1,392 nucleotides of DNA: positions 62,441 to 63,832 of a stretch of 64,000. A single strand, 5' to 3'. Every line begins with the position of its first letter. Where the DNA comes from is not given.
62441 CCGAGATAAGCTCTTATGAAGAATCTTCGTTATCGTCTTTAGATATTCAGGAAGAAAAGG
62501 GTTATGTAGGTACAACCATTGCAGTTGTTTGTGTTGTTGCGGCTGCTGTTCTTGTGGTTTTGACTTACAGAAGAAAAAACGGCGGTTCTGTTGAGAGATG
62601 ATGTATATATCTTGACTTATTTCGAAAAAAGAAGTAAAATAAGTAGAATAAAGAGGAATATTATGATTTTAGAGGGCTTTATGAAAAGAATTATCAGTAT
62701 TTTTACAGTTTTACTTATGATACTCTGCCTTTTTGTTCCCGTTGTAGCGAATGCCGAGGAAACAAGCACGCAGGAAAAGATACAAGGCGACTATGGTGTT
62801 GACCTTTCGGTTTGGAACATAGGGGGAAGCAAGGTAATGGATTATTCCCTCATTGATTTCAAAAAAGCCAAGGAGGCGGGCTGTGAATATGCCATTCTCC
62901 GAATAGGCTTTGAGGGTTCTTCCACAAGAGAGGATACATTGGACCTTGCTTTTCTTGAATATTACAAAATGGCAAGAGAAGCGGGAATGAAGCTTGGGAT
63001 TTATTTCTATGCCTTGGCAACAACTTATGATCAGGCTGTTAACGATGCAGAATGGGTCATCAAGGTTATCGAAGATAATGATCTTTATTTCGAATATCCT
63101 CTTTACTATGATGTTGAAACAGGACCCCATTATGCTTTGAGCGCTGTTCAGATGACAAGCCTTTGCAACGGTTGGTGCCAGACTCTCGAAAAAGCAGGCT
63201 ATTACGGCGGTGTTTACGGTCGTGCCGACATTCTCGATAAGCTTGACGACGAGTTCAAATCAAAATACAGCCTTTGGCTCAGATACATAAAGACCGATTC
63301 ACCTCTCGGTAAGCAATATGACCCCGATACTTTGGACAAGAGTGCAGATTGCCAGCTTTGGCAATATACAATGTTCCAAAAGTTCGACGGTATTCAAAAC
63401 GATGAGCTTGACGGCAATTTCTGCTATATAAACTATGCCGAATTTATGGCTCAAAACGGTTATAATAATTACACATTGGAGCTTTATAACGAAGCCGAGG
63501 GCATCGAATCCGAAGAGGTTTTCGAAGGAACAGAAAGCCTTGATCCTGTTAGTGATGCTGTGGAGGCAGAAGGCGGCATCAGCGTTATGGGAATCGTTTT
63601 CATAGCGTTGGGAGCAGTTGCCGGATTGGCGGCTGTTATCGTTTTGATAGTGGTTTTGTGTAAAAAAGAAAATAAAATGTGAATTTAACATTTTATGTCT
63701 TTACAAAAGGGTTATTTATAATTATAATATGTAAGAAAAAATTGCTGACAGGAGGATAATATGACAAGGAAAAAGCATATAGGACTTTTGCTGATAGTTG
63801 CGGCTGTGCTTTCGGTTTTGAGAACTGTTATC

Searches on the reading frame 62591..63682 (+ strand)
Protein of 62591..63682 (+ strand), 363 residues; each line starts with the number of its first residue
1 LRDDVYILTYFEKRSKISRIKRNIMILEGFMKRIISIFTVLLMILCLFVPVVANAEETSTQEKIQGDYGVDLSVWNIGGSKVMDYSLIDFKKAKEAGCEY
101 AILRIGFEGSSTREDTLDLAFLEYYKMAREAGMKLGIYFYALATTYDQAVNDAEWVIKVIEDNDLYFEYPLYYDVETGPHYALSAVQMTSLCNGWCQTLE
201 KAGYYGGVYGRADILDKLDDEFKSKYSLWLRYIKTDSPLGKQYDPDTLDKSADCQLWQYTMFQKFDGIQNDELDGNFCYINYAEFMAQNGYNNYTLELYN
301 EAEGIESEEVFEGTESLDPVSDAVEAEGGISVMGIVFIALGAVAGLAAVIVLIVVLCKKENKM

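Call 12: search_protein_families(library=pfam, proteins=[window:62591-63682:+], max_evalue=0.001)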
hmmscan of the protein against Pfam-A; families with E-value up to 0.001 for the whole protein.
window:62591-63682:+ (363 aa): 1 family
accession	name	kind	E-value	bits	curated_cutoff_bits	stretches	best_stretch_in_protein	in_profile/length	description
PF01183.26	Glyco_hydro_25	-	1.8e-15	58.2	27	1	88-267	10-179/180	Glycosyl hydrolases family 25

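Call 59: search_protein_families(library=pfam, proteins=[window:62591-63682:+], max_evalue=1)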
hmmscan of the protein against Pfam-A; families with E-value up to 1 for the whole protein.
window:62591-63682:+ (363 aa): 3 families
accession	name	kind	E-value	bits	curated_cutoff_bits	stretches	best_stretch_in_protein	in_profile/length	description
PF01183.26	Glyco_hydro_25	-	1.8e-15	58.2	27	1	88-267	10-179/180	Glycosyl hydrolases family 25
PF08924.17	Rv2525c_GlyHyd-like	-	0.0066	17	27.2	1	130-225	40-145/198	Rv2525c-like, glycoside hydrolase-like domain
PF23994.1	DUF7312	-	0.39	11.5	27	1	319-350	24-54/56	Domain of unknown function (DUF7312)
